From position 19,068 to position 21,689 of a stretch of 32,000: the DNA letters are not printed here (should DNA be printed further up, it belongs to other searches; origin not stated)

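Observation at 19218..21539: TPR-CHAT protease with an intact His/Cys dyad encoded as the first gene of the locus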

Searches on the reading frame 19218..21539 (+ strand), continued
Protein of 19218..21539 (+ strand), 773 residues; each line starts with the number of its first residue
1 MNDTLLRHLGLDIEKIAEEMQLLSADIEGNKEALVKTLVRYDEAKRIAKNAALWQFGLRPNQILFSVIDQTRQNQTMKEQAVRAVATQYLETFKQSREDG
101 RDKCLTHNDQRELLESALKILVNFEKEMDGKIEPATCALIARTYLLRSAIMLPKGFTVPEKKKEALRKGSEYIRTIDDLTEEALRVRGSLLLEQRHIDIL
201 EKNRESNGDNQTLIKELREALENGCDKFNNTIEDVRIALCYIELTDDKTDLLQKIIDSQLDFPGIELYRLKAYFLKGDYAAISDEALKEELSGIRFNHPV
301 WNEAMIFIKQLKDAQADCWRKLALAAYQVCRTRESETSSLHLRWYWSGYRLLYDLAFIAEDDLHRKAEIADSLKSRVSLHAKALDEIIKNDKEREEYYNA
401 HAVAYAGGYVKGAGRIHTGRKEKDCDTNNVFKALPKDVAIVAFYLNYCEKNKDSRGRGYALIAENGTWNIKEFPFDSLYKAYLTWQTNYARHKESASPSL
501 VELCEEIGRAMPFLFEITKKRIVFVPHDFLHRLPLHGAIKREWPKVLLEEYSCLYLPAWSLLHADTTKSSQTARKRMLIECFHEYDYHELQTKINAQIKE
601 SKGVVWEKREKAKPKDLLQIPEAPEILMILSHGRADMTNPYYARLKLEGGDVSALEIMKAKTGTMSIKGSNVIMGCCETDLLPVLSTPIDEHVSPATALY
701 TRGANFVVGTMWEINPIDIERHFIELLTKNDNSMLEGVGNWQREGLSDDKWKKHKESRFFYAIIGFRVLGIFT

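Call 46: predict_structure(alignment_id=A2)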
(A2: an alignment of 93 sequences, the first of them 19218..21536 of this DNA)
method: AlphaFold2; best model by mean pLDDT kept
length: 773 residues; sequences in the alignment: 93
mean_pLDDT: 88.2   pTM: 0.88
mean pLDDT of the five models: 88.2, 88.2, 86.5, 85.4, 85.2
residues with pLDDT >= 90: 464; 70-90: 237; 50-70: 72; < 50: 0
segments of 3 or more residues with pLDDT < 50: none
pLDDT, mean of each block of 10 residues (from residue 1): 77 87 85 90 87 70 79 90 96 83 76 95 96 97 96 82 97 96 97 91 72 96 97 97 89 97 95 97 96 88 94 96 96 80 76 96 94 72 69 81 74 65 61 84 93 87 94 95 94 96 97 96 94 96 89 92 67 82 93 90 88 96 94 89 95 93 89 90 69 89 92 93 83 80 85 85 94 74
secondary structure, 60 per line:
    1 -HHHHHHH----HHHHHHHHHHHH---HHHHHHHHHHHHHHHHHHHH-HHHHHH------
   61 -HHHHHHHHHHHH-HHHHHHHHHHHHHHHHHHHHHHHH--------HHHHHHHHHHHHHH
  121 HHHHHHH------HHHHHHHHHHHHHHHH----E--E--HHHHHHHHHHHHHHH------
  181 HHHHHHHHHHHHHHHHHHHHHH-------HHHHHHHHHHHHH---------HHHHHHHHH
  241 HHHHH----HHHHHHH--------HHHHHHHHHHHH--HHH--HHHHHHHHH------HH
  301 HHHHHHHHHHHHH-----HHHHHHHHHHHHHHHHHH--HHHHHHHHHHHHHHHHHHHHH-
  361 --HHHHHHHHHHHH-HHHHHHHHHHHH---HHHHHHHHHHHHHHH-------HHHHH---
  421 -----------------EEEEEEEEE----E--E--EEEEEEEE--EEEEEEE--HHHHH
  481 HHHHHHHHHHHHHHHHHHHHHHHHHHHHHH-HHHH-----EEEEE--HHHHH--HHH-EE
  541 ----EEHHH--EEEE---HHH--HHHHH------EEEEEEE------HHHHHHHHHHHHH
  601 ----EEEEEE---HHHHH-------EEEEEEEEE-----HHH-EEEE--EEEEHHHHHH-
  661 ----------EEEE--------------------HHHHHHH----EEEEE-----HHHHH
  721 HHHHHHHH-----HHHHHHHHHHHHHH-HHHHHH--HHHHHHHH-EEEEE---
elements in order (helices of 4 or more, strands of 3 or more residues): H2-8 H13-24 H28-47 H49-54 H62-73 H75-98 H107-127 H134-149 H160-174 H181-202 H210-222 H232-245 H250-256 H265-276 H284-292 H299-313 H319-336 H339-359 H363-374 H376-387 H391-405 H413-417 E438-446 E457-464 E467-473 H476-510 H512-515 E521-525 H528-532 E552-555 H564-568 E575-581 H588-600 E605-610 H614-618 E626-634 E644-647 E650-653 H654-659 E671-674 H695-701 E706-710 H716-728 H734-747 H749-754 H757-764 E766-770

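Call 51: fold_search(model_id=the predicted structure, library=pdb)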
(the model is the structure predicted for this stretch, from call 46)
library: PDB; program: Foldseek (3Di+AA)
matches with E <= 10: 948; with E <= 0.001: 26
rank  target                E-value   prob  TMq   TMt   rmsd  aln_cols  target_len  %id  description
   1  8d9g_A                1.2e-38  1.00  0.77  0.87   3.5       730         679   34  gRAMP-TPR-CHAT Non match PFS target RNA(Craspase) (released 2023-06-14)
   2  7y83_D                4.2e-38  1.00  0.74  0.89   3.3       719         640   35  CryoEM structure of type III-E CRISPR Craspase gRAMP-crRNA in complex with TPR-CHAT protease bound to non-self RNA tar (released 2022-12-14)
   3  8eey_B                9.9e-38  1.00  0.83  0.87   3.4       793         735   27  Cas7-11 in complex with DR-mismatched target RNA, Csx29 and Csx30 (released 2022-11-16)
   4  7xss_C                1.3e-35  1.00  0.73  0.85   4.0       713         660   35  Structure of Craspase-CTR (released 2022-11-09)
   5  7xsq_B                2.6e-35  1.00  0.71  0.81   5.4       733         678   34  Structure of the Craspase (released 2022-11-09)
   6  7y8t_B                2.2e-34  1.00  0.71  0.80   5.5       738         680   34  Structure of Cas7-11-crRNA in complex with TPR-CHAT (released 2023-06-28)
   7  8d9f_A                2.4e-34  1.00  0.72  0.82   5.2       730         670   34  gRAMP-TPR-CHAT (Craspase) (released 2023-06-14)
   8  7xsr_C                2.8e-34  1.00  0.71  0.81   5.5       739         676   34  Structure of Craspase-target RNA (released 2022-11-09)
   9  7xc7_D                8.5e-34  1.00  0.73  0.87   3.8       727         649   34  Cryo-EM structure of a bacterial protein complex (released 2022-11-16)
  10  7x8a_D                1.6e-33  1.00  0.70  0.80   5.5       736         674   34  Cryo-EM structure of a bacterial protein complex (released 2022-11-16)
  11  7y84_C                6.8e-33  1.00  0.71  0.83   5.1       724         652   35  CryoEM structure of type III-E CRISPR Craspase gRAMP-crRNA in complex with TPR-CHAT protease (released 2022-12-14)
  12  7y85_D                1.2e-32  1.00  0.71  0.83   5.5       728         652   34  CryoEM structure of type III-E CRISPR Craspase gRAMP-crRNA in complex with TPR-CHAT protease bound to self RNA target (released 2022-12-14)
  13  8d9h_E                3.6e-32  1.00  0.72  0.83   5.3       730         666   35  gRAMP-TPR-CHAT match PFS target RNA(Craspase) (released 2023-06-14)
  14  8eex_B                5.7e-32  1.00  0.76  0.81   5.8       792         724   27  Cas7-11 in complex with Csx29 (released 2022-11-16)
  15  8gu6_D                1.3e-31  1.00  0.71  0.82   5.3       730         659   34  Structure of the SbCas7-11-crRNA-NTR-Csx29 complex (released 2023-01-18)
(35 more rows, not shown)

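Call 55: find_related_loci(query=A1, collection=metagenome_contigs, flank=7000)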
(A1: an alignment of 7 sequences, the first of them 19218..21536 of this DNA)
Query A1 (773 aa) in metagenome_contigs; peptide patterns used: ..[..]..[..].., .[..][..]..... (x = any residue, [..] = any of these).
232 stretches matched a pattern; 23 encode a relative of the query (tblastn E <= 1e-3); 22 distinct loci.
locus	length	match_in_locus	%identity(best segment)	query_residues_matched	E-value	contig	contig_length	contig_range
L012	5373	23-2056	37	109-771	4e-122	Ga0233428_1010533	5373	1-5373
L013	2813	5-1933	38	153-771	7e-126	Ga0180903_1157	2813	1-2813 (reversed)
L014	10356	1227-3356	33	12-770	4e-109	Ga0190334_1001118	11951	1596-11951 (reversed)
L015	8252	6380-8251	35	66-674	2e-101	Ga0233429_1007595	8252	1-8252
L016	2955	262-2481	32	29-771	3e-103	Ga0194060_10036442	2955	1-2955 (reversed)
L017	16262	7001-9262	41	11-771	2e-163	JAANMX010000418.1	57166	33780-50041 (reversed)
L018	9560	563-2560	31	88-751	3e-76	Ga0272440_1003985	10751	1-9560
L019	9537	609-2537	31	106-725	2e-76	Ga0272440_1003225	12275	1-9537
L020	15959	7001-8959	30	67-713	1e-74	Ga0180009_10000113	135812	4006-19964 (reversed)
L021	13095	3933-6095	30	60-771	9e-68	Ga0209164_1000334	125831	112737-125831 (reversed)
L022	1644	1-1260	36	343-771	7e-71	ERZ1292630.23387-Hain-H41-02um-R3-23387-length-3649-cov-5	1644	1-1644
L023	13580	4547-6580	29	107-770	3e-66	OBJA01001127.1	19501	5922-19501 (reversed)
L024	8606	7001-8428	34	96-559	1e-62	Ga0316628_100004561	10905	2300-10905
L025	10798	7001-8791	30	102-714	2e-59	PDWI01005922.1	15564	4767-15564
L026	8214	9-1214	31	362-768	6e-56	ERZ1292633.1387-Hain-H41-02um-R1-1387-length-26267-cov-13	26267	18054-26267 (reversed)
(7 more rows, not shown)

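Call 63: search_protein_families(library=ncbifam, proteins=[L026:1232-2071:+, L026:2109-2750:+], max_evalue=0.01)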
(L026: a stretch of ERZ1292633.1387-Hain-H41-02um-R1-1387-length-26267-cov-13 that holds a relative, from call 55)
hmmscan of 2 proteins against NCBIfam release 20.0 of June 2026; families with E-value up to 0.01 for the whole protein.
L026:1232-2071:+ (279 aa): 2 families
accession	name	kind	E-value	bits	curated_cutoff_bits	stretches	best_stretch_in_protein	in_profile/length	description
TIGR02937.1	sigma70-ECF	superfamily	1.1e-07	31.6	42.9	1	38-245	2-159/165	sigma-70 family RNA polymerase sigma factor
NF007219.0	PRK09639.1-4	subfamily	0.0016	18.5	276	1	170-252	95-171/176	RNA polymerase sigma factor SigX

L026:2109-2750:+ (213 aa): 0 families

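Call 91: find_encoding_contigs(protein=P0045, flank=8000, max_places=2)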
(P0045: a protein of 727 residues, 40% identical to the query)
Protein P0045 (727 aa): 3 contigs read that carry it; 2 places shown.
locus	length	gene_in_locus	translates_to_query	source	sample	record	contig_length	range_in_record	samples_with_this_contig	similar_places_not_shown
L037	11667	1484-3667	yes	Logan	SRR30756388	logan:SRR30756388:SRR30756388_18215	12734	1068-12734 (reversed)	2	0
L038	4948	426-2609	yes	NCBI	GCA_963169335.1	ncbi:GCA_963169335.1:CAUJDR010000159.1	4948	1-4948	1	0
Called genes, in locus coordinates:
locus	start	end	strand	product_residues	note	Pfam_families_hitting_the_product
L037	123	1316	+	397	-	-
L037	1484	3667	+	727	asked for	PF12770:CHAT (faint)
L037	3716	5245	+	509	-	-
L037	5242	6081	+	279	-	-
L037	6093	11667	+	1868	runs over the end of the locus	PF03787:RAMPs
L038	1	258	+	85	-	?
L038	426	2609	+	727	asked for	PF12770:CHAT (faint)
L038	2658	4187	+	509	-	-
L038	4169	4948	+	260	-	?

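Call 92: search_protein_families(library=ncbifam, proteins=[L037:123-1316:+, L037:3716-5245:+, L037:5242-6081:+], max_evalue=0.01)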
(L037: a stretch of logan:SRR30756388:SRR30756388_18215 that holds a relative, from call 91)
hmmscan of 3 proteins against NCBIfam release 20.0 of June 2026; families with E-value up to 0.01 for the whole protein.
L037:123-1316:+ (397 aa): 2 families
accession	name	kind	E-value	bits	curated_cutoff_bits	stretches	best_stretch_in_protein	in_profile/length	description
NF041197.2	CxxC_Se_CxxC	equivalog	0.0017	18.5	40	0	44-76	1-33/53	dual CXXC motif small (seleno)protein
NF041070.1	carrier_LysW_Arch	domain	0.0043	17.1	75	0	208-221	24-37/57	alpha-aminoadipate/glutamate carrier protein LysW/ArgW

L037:3716-5245:+ (509 aa): 5 families
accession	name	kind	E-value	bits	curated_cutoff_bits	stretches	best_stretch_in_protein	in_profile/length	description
TIGR02937.1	sigma70-ECF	superfamily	6.7e-06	25.8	42.9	1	182-474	60-154/165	sigma-70 family RNA polymerase sigma factor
TIGR02985.1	Sig70_bacteroi1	subfamily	0.0011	19.2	126.4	0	440-475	116-152/162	RNA polymerase sigma-70 factor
TIGR03879.1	near_KaiC_dom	domain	0.0013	19.1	65.1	1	441-481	23-63/91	probable regulatory domain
NF040730.1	CxCC_doxin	equivalog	0.0024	17.6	65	1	300-361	20-78/83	thioredoxin-like (seleno)protein SaoT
TIGR02999.1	Sig-70_X6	subfamily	0.0046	16.9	126.15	0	412-474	109-171/183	ECF-type sigma factor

L037:5242-6081:+ (279 aa): 1 family
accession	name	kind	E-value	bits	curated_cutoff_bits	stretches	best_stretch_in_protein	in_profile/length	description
TIGR03988.1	antisig_RsrA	equivalog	4.7e-05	23.4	62.5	1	14-47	17-50/77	mycothiol system anti-sigma-R factor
